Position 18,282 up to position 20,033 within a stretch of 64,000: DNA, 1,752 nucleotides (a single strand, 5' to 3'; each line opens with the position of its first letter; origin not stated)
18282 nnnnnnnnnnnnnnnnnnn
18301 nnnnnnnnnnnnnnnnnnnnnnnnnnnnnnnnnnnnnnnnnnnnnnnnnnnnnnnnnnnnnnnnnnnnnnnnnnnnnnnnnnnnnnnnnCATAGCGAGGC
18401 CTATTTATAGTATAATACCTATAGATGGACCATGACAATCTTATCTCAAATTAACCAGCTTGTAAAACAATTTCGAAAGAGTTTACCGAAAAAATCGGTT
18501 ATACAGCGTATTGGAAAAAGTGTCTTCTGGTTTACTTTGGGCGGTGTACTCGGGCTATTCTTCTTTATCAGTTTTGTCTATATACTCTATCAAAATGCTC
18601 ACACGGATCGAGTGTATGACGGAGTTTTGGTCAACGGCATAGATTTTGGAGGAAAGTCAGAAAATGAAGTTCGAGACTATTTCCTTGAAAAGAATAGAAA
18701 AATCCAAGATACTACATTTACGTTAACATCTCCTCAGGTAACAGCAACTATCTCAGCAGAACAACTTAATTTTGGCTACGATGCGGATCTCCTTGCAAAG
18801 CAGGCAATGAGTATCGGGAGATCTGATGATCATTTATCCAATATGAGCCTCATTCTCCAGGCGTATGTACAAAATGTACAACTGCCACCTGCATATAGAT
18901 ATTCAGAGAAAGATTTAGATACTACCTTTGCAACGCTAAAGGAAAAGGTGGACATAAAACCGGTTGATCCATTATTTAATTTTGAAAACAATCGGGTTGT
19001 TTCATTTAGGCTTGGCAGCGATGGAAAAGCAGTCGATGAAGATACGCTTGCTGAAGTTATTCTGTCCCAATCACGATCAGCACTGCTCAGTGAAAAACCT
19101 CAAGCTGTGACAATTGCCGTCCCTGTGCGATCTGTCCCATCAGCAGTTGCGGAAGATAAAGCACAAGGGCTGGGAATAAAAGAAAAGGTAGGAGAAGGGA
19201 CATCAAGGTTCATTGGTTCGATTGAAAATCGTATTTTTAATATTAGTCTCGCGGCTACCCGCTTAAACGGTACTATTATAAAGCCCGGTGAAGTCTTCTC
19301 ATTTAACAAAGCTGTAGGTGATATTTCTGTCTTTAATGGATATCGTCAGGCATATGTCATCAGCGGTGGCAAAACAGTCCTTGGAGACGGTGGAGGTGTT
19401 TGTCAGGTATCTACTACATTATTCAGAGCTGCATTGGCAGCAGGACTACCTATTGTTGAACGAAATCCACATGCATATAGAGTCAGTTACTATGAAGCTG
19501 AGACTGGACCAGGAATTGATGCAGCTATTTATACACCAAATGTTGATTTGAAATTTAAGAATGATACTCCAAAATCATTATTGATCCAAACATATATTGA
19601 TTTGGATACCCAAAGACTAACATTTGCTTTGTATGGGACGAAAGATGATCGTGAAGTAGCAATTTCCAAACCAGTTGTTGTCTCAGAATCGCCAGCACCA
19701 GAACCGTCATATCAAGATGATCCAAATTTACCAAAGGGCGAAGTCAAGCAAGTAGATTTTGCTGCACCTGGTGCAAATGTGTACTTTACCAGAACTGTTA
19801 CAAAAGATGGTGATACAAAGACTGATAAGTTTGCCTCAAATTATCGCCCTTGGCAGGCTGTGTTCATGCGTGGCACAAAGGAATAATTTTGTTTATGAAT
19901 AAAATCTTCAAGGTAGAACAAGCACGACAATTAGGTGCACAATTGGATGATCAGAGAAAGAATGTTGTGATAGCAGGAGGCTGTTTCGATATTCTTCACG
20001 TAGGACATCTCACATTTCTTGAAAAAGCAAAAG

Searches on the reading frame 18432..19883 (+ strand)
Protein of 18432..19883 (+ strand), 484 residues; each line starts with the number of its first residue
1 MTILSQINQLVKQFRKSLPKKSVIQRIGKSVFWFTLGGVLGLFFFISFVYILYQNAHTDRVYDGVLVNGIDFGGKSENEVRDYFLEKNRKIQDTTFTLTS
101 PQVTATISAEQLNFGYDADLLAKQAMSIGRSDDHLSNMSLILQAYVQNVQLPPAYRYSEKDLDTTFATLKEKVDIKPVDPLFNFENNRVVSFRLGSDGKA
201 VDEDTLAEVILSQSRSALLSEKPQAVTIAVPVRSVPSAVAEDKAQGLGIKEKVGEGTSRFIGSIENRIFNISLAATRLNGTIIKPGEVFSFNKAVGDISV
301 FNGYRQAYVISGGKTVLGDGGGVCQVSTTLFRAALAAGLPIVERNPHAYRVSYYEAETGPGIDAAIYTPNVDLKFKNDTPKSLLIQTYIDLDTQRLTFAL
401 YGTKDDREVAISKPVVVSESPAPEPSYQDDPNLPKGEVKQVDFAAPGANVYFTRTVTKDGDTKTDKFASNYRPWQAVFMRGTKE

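Call 96: search_protein_families(library=pfam, proteins=[window:18432-19883:+], max_evalue=0.00001)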
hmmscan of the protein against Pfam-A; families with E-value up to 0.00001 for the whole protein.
window:18432-19883:+ (484 aa): 2 families
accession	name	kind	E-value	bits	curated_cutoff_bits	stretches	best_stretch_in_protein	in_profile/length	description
PF04294.18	VanW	-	9.9e-45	151.7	27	1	266-401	1-130/130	VanW like protein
PF12229.13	PG_binding_4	-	1.4e-10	41.8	22.1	1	106-214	2-108/117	Putative peptidoglycan binding domain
